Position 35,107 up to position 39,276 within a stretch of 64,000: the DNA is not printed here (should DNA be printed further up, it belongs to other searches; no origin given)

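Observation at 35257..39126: Novel 1289-aa membrane-anchored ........-repeat protein inserted between virB9 and virB10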

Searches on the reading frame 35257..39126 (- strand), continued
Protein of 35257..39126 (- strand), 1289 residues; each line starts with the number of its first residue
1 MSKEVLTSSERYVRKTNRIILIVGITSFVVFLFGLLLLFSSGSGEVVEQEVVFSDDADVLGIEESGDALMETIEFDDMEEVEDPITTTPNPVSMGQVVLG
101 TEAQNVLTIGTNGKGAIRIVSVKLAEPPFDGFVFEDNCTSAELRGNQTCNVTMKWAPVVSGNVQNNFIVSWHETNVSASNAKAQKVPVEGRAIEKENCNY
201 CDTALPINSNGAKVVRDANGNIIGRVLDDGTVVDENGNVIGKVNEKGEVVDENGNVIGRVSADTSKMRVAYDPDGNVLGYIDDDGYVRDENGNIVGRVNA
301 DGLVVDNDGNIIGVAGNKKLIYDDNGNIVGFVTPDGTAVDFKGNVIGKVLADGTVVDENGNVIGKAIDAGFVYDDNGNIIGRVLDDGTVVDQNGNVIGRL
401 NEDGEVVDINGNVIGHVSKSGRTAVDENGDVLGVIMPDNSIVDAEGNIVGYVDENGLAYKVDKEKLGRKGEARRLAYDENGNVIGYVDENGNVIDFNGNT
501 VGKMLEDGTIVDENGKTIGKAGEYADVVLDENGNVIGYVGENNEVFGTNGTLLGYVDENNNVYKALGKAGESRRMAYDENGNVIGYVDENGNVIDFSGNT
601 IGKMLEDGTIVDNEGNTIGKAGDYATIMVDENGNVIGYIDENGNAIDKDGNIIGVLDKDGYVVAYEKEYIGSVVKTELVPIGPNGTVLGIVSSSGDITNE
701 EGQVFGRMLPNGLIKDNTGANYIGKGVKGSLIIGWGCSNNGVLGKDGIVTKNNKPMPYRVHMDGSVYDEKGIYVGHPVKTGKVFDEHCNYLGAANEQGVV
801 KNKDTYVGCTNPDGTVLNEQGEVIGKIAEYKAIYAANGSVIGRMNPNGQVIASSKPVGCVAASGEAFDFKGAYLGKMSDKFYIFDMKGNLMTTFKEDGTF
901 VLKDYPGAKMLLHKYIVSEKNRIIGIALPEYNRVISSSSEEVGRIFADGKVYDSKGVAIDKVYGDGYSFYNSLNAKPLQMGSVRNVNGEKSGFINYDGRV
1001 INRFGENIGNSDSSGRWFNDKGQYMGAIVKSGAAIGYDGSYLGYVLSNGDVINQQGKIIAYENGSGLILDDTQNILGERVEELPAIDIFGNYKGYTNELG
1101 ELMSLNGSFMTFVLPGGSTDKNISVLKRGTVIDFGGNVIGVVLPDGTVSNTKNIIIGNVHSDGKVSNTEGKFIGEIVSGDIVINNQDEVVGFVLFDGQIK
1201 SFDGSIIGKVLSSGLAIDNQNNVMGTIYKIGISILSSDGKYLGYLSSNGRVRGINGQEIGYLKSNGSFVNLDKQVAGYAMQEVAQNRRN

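Call 10: find_encoding_contigs(protein=P0004, flank=10000, max_places=2)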
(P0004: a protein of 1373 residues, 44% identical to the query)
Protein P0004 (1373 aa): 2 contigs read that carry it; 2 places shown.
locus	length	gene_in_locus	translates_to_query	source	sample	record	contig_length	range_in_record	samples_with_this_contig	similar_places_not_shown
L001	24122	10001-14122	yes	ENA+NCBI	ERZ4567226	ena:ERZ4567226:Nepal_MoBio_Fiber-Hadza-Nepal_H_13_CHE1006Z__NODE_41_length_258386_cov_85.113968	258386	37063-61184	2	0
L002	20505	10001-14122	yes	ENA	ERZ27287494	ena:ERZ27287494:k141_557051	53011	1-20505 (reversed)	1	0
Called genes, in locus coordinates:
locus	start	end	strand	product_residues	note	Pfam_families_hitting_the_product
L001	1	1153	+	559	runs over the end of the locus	-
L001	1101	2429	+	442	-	-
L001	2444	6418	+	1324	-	-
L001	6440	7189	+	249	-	PF04335:VirB8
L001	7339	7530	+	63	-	-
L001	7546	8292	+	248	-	PF04335:VirB8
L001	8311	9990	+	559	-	-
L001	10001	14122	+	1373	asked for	PF05593:RHS_repeat (faint), PF21785:Bflower_2, PF12396:DUF3659 (weak), PF21785:Bflower_2, PF21784:Bflower (weak), PF21785:Bflower_2, PF21784:Bflower (weak)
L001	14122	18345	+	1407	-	PF12396:DUF3659 (faint), PF21784:Bflower (faint), PF21785:Bflower_2, PF03743:TrbI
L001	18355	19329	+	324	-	PF00437:T2SSE, PF01580:FtsK_SpoIIIE (faint)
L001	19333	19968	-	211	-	PF03193:RsgA_GTPase (weak), PF00009:GTP_EFTU (faint), PF01926:MMR_HSR1, PF02421:FeoB_N (weak)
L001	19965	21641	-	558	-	PF14849:YidC_periplas, PF02096:60KD_IMP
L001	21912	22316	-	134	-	PF00825:Ribonuclease_P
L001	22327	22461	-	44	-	PF00468:Ribosomal_L34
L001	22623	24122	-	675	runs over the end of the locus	PF00535:Glycos_transf_2 (weak), PF13506:Glyco_transf_21 (weak), PF13632:Glyco_trans_2_3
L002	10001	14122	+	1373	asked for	PF05593:RHS_repeat (faint), PF21785:Bflower_2, PF12396:DUF3659 (weak), PF21785:Bflower_2, PF21784:Bflower (weak), PF21785:Bflower_2, PF21784:Bflower (weak)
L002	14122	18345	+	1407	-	PF12396:DUF3659 (faint), PF21784:Bflower (faint), PF21785:Bflower_2, PF03743:TrbI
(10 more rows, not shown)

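Call 11: find_encoding_contigs(protein=P0036, flank=10000, max_places=2)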
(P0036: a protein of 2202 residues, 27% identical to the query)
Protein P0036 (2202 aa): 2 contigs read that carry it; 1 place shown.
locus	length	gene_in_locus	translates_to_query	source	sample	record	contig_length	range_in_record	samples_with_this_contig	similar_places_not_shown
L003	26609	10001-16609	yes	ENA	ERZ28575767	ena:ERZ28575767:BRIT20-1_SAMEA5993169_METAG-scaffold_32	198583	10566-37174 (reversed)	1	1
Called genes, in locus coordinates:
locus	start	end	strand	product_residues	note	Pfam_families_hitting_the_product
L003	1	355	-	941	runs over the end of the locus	PF02739:5_3_exonuc_N, PF01367:5_3_exonuc, PF01612:DNA_pol_A_exo1, PF00476:DNA_pol_A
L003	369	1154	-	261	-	PF01066:CDP-OH_P_transf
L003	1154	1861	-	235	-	PF02666:PS_Dcarbxylase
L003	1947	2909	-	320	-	PF19077:Big_13 (faint), PF17936:Big_6 (faint), PF01476:LysM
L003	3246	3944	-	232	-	PF12697:Abhydrolase_6, PF00561:Abhydrolase_1, PF12146:Hydrolase_4 (weak)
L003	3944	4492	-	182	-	PF00857:Isochorismatase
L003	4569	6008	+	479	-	PF00270:DEAD, PF04851:ResIII, PF00271:Helicase_C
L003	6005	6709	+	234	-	PF02230:Abhydrolase_2, PF01738:DLH (faint), PF00326:Peptidase_S9 (faint), PF00756:Esterase (weak)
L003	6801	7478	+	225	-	PF04335:VirB8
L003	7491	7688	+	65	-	-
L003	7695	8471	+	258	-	PF04335:VirB8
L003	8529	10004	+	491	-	PF03524:CagX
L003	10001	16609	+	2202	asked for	PF21784:Bflower (faint), PF05593:RHS_repeat (faint), PF12396:DUF3659 (faint), PF21785:Bflower_2, PF03743:TrbI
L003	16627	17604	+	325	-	PF00437:T2SSE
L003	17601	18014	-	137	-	PF07309:FlaF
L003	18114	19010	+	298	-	-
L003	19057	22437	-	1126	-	PF07690:MFS_1, PF01553:Acyltransferase, PF00501:AMP-binding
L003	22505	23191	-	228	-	PF00072:Response_reg, PF00486:Trans_reg_C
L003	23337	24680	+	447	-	PF00006:ATP-synt_ab, PF18269:T3SS_ATPase_C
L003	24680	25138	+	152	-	PF02050:FliJ (weak)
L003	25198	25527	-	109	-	PF07309:FlaF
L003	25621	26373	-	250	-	PF02107:FlgH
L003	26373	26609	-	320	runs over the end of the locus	PF08666:SAF, PF13144:ChapFlgA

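Call 46: search_protein_families(library=ncbifam, proteins=[window:35257-39126:-], max_evalue=0.01)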
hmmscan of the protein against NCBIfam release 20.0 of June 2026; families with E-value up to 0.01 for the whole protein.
window:35257-39126:- (1289 aa): 2 families
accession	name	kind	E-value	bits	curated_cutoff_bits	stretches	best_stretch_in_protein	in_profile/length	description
TIGR01643.1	YD_repeat_2x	repeat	3.2e-15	55.9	15.8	1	271-303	1-37/42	YD repeat-containing protein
NF012200.0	choice_anch_D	domain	0.00044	20.7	45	1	85-166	17-98/108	choice-of-anchor D domain-containing protein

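Call 47: predict_structure(alignment_id=A3)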
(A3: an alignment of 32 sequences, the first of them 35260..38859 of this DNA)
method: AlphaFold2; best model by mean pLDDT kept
length: 1200 residues; sequences in the alignment: 32
mean_pLDDT: 82.4   pTM: 0.67
mean pLDDT of the five models: 82.4, 81.1, 80.6, 80.2, 78.8
residues with pLDDT >= 90: 341; 70-90: 732; 50-70: 73; < 50: 54
segments of 3 or more residues with pLDDT < 50: 86-123, 173-176, 1193-1200
pLDDT, mean of each block of 10 residues (from residue 1): 52 72 74 80 82 78 75 67 58 34 32 29 63 77 83 83 87 58 79 77 77 77 82 82 80 80 77 83 74 83 79 80 78 87 86 80 81 79 89 87 87 88 87 89 83 80 79 83 83 76 84 87 83 85 79 71 69 74 87 89 85 82 87 89 90 86 86 91 91 88 88 89 92 89 87 83 82 89 88 91 87 86 92 92 88 91 90 91 90 89 91 91 89 88 87 92 91 89 85 90 92 91 82 87 93 94 91 90 91 92 92 90 90 92 81 84 82 91 89 41
secondary structure, 60 per line:
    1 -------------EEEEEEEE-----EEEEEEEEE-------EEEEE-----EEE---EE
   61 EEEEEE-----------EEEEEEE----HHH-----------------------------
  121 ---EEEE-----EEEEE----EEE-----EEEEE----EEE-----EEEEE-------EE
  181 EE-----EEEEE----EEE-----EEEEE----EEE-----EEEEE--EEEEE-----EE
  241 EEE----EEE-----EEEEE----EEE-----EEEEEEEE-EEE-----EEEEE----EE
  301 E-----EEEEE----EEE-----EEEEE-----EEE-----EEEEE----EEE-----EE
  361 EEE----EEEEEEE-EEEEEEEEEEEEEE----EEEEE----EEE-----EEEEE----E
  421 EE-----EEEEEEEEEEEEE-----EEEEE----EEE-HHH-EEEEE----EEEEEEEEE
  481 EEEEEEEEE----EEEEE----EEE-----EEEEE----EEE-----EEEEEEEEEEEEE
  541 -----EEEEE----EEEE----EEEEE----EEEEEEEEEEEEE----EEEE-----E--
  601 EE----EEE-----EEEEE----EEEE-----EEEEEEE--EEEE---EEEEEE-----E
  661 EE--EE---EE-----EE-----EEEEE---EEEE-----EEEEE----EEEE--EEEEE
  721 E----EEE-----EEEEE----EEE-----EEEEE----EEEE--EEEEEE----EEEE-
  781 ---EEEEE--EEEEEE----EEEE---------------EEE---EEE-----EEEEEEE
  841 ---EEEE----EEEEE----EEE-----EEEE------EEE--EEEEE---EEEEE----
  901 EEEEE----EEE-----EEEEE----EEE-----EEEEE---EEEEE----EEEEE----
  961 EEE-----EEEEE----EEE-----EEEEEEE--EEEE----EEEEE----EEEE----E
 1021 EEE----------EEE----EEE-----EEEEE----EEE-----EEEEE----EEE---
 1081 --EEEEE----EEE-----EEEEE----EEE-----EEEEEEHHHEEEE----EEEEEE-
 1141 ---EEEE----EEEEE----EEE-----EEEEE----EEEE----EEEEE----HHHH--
elements in order (helices of 4 or more, strands of 3 or more residues): E14-21 E27-35 E43-47 E53-55 E59-66 E78-84 E124-127 E133-137 E142-144 E150-154 E159-161 E167-171 E179-182 E188-192 E197-199 E205-209 E214-216 E222-226 E229-233 E239-243 E248-250 E256-260 E265-267 E273-280 E282-284 E290-294 E299-301 E307-311 E316-318 E324-328 E334-336 E342-346 E351-353 E359-363 E368-374 E376-389 E394-398 E403-405 E411-415 E420-422 E428-440 E446-450 E455-457 E463-467 E472-489 E494-498 E503-505 E511-515 E520-522 E528-540 E546-550 E555-558 E563-567 E572-584 E589-592 E607-609 E615-619 E624-627 E633-639 E642-645 E649-654 E660-662 E684-688 E692-695 E701-705 E710-713 E716-721 E726-728 E734-738 E743-745 E751-755 E760-763 E766-771 E776-779 E784-788 E791-796 E801-804 E820-822 E826-828 E834-840 E844-847 E852-856 E861-863 E869-872 E879-881 E884-888 E892-896 E901-905 E910-912 E918-922 E927-929 E935-939 E943-947 E952-956 E961-963 E969-973 E978-980 E986-992 E995-998 E1003-1007 E1012-1015 E1020-1023 E1034-1036 E1041-1043 E1049-1053 E1058-1060 E1066-1070 E1075-1077 E1083-1087 E1092-1094 E1100-1104 E1109-1111 E1117-1122 E1126-1129 E1134-1139 E1144-1147 E1152-1156 E1161-1163 E1169-1173 E1178-1181 E1186-1190 H1195-1198

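Call 49: fold_search(model_id=the predicted structure, library=pdb)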
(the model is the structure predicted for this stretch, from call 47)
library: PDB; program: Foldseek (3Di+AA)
matches with E <= 10: 1312; with E <= 0.001: 39
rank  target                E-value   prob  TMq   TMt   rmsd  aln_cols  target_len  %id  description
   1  6sue_F                4.3e-10  0.11  0.06  0.04  30.6      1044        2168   10  Structure of Photorhabdus luminescens Tc holotoxin pore, Mutation TccC3-D651A (released 2019-11-06)
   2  7awy                  2.3e-08  0.16  0.04  0.11  25.4       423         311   11  Crystal structure of the computationally designed Scone-R protein (released 2021-01-13)
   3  3llp_B                5.0e-08  0.12  0.07  0.11  28.5       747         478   10  1.8 Angstrom human fascin 1 crystal structure (released 2010-04-07)
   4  4gp0_A                1.3e-07  0.11  0.07  0.12  29.2       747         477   10  The crystal structure of human fascin 1 R149A K150A R151A mutant (released 2012-11-28)
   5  4goy_A                1.5e-07  0.10  0.06  0.11  28.4       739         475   10  The crystal structure of human fascin 1 K41A mutant (released 2012-11-28)
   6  9nfr_A                1.6e-07  0.06  0.06  0.07  32.4      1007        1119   10  Crystal structure of CRBN-DDB1 and MRT-23227 in complex with VAV1 (released 2025-07-09)
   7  8jut_A                2.4e-07  0.05  0.07  0.04  36.9      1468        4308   12  rat megalin RAP complex (released 2024-06-19)
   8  3p53_A                4.7e-07  0.08  0.07  0.10  28.8       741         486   10  Structure of fascin (released 2011-06-29)
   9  6i0z_A                9.3e-07  0.06  0.06  0.10  28.2       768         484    9  CRYSTAL STRUCTURE OF FASCIN IN COMPLEX WITH COMPOUND 1 (released 2019-02-27)
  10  1dfc_A                1.4e-06  0.10  0.07  0.12  23.2       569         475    9  CRYSTAL STRUCTURE OF HUMAN FASCIN, AN ACTIN-CROSSLINKING PROTEIN (released 2000-11-22)
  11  1dfc_B                2.5e-06  0.04  0.05  0.09  28.2       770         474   10  CRYSTAL STRUCTURE OF HUMAN FASCIN, AN ACTIN-CROSSLINKING PROTEIN (released 2000-11-22)
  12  5wyj_BA               1.1e-05  0.05  0.07  0.09  28.4       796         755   13  Cryo-EM structure of the 90S small subunit pre-ribosome (Dhr1-depleted, Enp1-TAP, state 1) (released 2017-03-29)
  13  7zau_G                1.2e-05  0.06  0.06  0.12  24.4       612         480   11  Fascin-1 in complex with Nb 3E11 (released 2023-09-27)
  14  4yz4_A                2.8e-05  0.06  0.05  0.07  25.4       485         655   11  Crystal Structure of Streptococcus pneumoniae NanC, in complex with N-Acetylneuraminic acid. (released 2015-09-23)
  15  7n6g_3J               3.1e-05  1.00  0.06  0.18   4.0        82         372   18  C1 of central pair (released 2022-05-18)
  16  7som_J                3.1e-05  1.00  0.06  0.11   4.4        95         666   14  Ciliary C2 central pair apparatus isolated from Chlamydomonas reinhardtii (released 2022-04-13)
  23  7n6g_3K               1.6e-04  1.00  0.06  0.18   4.0        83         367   19  C1 of central pair (released 2022-05-18)
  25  6fvi                  2.0e-04  0.95  0.05  0.33   5.7        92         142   12  ASH / PapD-like domain of human CEP192 (PapD-like domain 7) (released 2019-03-20)
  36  2e6j_MODEL_1_A        6.3e-04  0.98  0.06  0.50   2.8        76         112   13  Solution structure of the C-terminal PapD-like domain from human HYDIN protein (released 2007-07-03)
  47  7som_D                1.3e-03  0.90  0.06  0.05   3.9        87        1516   13  Ciliary C2 central pair apparatus isolated from Chlamydomonas reinhardtii (released 2022-04-13)
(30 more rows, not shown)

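Call 66: search_solved_structures(query=window:35260-39126:-, max_evalue=0.01)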
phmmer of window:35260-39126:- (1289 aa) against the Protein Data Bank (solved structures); distinct sequences matched with E-value up to 0.01: 0.
